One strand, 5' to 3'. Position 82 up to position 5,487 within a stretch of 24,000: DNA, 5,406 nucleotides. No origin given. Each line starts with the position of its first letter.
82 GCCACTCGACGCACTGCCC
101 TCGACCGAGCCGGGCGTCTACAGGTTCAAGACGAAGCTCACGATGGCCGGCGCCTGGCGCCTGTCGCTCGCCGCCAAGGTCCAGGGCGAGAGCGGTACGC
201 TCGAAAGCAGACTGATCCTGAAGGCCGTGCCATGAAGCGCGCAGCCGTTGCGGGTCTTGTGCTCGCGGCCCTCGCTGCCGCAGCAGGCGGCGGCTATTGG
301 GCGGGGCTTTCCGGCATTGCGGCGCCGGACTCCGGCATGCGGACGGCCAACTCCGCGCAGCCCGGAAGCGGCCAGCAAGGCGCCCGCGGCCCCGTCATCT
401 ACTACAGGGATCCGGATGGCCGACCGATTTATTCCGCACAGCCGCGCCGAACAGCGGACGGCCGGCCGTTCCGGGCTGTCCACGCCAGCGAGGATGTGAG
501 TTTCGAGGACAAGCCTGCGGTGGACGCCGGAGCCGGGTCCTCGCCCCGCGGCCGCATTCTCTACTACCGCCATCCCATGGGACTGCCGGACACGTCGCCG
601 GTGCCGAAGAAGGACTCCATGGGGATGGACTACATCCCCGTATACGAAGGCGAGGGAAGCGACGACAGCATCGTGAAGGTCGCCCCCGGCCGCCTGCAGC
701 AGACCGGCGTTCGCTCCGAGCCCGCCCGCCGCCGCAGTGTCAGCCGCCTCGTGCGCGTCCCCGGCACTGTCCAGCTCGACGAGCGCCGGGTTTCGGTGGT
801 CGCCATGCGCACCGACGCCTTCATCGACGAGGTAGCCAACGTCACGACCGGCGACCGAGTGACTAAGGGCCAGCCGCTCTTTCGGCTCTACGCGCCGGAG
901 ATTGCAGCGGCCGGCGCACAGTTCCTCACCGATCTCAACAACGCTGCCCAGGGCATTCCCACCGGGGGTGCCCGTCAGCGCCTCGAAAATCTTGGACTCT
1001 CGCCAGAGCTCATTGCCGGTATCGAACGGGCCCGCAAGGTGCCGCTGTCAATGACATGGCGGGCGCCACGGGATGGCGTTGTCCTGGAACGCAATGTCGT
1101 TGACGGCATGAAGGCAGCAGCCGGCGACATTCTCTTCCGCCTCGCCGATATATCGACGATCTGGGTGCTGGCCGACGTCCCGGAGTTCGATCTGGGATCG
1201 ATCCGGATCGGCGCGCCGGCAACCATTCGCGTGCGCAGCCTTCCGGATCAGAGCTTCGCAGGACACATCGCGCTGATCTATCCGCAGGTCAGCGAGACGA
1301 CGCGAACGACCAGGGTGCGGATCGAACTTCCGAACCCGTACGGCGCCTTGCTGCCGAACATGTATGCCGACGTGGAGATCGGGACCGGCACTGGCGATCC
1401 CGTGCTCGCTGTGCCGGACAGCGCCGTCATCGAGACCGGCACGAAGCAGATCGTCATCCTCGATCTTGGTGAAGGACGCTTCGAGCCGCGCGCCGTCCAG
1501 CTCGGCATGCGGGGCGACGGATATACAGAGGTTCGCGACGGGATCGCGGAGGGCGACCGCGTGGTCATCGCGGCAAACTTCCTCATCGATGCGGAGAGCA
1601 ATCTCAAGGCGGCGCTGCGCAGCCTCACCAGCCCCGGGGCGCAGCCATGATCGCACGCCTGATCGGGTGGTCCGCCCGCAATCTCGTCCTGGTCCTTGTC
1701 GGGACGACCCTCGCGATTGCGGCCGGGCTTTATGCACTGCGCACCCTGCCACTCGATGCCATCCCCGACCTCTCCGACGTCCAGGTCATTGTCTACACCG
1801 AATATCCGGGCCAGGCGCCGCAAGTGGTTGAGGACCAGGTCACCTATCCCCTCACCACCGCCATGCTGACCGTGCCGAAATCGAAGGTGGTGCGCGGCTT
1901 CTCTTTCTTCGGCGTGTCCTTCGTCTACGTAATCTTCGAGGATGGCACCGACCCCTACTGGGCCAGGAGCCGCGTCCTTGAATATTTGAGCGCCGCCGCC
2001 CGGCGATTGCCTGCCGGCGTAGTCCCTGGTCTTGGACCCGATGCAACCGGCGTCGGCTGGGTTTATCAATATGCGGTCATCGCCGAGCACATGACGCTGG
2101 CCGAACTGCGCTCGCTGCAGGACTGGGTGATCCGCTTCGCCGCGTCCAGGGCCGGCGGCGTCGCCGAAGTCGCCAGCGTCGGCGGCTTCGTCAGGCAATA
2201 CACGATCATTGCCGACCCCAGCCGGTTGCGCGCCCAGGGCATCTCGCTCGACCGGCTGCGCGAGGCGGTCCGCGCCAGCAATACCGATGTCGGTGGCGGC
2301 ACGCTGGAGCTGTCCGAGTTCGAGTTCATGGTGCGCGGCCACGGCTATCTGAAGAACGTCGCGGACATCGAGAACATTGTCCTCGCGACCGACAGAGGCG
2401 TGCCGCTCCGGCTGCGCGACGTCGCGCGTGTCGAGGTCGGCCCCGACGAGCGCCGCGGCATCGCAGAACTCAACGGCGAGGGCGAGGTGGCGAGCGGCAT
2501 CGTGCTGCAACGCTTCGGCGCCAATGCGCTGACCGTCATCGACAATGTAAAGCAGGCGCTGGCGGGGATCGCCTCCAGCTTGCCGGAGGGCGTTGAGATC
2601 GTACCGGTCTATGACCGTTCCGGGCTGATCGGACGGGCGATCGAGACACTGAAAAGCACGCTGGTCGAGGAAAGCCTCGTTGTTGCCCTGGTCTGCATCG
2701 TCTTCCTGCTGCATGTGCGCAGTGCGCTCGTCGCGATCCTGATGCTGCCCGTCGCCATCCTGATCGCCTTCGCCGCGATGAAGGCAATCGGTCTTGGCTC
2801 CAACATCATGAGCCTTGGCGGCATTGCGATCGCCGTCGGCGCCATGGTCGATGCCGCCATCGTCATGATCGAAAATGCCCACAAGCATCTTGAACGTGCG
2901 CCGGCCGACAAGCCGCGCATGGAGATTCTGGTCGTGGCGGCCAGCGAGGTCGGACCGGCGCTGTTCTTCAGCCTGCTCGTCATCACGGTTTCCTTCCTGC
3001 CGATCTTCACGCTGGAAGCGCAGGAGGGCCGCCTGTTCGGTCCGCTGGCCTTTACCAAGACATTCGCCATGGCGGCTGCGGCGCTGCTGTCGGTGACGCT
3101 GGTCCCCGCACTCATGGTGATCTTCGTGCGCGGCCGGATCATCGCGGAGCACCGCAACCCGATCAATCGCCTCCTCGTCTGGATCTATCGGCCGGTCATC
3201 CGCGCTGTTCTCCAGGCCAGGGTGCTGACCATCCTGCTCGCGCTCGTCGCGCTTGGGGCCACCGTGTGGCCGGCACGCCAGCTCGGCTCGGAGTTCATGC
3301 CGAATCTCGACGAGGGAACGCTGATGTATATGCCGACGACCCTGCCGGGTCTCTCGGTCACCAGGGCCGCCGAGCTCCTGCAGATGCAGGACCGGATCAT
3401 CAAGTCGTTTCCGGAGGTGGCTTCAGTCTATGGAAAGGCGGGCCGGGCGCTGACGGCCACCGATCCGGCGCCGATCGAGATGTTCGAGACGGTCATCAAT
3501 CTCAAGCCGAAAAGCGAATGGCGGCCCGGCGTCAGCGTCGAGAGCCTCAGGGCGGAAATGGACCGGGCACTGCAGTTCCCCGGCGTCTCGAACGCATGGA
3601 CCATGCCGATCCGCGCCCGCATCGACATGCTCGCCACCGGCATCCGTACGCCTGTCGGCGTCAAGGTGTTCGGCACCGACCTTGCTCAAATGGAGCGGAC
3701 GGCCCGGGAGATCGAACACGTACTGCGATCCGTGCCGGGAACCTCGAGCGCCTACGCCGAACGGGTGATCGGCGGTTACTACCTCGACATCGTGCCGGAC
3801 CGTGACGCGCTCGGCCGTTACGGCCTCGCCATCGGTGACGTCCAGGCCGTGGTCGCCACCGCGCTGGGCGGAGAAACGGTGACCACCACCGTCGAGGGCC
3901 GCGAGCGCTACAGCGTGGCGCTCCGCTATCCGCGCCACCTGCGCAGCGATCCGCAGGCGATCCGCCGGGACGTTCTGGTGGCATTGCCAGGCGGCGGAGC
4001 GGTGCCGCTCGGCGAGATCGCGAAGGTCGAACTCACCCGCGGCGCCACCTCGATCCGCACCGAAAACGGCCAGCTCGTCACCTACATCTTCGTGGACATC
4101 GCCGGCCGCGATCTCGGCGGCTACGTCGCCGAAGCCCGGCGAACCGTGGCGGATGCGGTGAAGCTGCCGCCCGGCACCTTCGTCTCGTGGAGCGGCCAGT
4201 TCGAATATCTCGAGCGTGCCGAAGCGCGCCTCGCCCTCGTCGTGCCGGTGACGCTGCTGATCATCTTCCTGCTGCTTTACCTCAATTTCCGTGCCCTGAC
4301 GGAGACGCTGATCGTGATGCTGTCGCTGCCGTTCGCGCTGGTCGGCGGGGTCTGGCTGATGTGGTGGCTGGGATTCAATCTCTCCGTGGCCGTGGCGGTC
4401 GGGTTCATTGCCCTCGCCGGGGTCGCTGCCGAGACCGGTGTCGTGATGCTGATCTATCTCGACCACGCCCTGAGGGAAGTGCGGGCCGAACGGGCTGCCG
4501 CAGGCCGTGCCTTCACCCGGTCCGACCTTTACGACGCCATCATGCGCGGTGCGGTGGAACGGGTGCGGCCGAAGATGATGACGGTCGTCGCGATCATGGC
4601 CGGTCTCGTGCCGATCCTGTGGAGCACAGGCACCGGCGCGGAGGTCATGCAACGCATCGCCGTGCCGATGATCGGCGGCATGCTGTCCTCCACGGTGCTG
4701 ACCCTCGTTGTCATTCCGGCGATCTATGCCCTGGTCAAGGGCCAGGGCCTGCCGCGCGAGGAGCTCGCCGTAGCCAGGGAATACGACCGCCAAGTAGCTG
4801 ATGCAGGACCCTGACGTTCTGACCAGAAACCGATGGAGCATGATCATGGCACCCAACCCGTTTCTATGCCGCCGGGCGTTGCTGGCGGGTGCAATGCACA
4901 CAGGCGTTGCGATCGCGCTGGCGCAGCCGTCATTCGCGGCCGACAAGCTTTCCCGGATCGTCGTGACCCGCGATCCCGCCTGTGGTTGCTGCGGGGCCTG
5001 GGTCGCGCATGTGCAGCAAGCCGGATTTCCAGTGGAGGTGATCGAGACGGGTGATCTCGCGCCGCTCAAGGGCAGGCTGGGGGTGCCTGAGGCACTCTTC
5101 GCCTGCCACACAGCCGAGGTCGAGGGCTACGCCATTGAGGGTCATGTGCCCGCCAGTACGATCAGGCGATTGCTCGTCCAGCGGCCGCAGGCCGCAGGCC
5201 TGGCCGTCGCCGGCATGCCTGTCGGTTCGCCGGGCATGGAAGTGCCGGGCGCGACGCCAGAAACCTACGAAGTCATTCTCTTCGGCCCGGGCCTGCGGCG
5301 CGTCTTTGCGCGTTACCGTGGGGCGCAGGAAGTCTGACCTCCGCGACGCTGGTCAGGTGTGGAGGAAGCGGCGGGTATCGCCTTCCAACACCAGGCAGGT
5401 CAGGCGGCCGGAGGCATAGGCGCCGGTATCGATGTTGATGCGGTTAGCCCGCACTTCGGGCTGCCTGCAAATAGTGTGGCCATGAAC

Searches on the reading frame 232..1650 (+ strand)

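Call 17: search_protein_families(library=pfam, proteins=[window:232-1650:+], max_evalue=0.00001)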
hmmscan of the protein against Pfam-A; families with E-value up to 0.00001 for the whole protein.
window:232-1650:+ (472 aa): 3 families
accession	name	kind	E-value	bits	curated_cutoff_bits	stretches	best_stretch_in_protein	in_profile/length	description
PF16576.10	HlyD_D23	-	7.6e-68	228.4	30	1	170-379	2-214/214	Barrel-sandwich domain of CusB or HlyD membrane-fusion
PF13437.12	HlyD_3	-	7e-20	72.2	22.2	1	277-370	3-97/106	HlyD family secretion protein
PF13533.13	Biotin_lipoyl_2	-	6.2e-06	26.4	29.8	0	281-304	8-31/32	Biotin-lipoyl like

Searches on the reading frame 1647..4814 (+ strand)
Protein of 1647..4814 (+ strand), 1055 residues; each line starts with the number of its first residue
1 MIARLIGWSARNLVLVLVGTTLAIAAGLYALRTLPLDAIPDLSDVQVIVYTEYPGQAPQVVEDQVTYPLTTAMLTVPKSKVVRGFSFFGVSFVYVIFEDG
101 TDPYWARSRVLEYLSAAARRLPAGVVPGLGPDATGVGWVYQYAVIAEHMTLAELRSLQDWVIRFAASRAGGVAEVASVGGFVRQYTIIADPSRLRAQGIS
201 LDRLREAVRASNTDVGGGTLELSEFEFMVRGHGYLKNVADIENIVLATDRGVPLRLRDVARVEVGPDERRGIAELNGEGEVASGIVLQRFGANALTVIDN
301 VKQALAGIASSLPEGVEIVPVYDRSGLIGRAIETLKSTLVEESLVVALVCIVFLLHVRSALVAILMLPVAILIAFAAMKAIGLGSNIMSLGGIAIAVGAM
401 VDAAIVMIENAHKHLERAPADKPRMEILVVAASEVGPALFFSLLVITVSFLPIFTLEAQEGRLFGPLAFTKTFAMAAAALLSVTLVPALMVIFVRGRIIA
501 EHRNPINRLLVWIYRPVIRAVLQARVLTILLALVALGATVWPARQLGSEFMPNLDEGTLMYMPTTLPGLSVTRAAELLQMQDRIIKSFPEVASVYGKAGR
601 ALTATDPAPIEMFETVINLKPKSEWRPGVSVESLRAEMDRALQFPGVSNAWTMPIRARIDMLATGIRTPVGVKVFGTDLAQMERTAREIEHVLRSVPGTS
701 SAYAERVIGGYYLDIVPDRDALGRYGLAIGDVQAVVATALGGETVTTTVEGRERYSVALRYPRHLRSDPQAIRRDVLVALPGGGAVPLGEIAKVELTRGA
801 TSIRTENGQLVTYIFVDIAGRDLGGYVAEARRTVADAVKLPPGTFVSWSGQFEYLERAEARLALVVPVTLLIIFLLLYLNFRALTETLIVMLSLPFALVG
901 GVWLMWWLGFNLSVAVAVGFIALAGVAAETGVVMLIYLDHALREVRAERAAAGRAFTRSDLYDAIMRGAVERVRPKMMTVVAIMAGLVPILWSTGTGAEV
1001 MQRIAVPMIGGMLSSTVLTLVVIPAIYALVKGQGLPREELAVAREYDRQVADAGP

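Call 17: search_protein_families(library=pfam, proteins=[window:1647-4814:+], max_evalue=0.00001)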
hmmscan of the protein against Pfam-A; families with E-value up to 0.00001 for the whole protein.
window:1647-4814:+ (1055 aa): 1 family
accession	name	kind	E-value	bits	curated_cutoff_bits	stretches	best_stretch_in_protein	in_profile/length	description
PF00873.25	ACR_tran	-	5.6e-241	802.8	28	1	12-1031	8-1021/1021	AcrB/AcrD/AcrF family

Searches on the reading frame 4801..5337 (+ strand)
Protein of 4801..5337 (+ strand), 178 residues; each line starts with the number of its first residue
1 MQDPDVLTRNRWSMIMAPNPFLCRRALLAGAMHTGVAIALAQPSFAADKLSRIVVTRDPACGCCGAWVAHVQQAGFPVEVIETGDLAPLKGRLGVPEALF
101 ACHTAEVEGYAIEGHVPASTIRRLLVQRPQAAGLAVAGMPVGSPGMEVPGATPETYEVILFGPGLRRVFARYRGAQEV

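Call 17: search_protein_families(library=pfam, proteins=[window:4801-5337:+], max_evalue=0.00001)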
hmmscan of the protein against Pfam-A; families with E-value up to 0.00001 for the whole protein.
window:4801-5337:+ (178 aa): 1 family
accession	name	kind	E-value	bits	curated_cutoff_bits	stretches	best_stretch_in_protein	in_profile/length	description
PF04214.18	DUF411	-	5.3e-25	87.3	27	1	101-146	3-48/48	Protein of unknown function, DUF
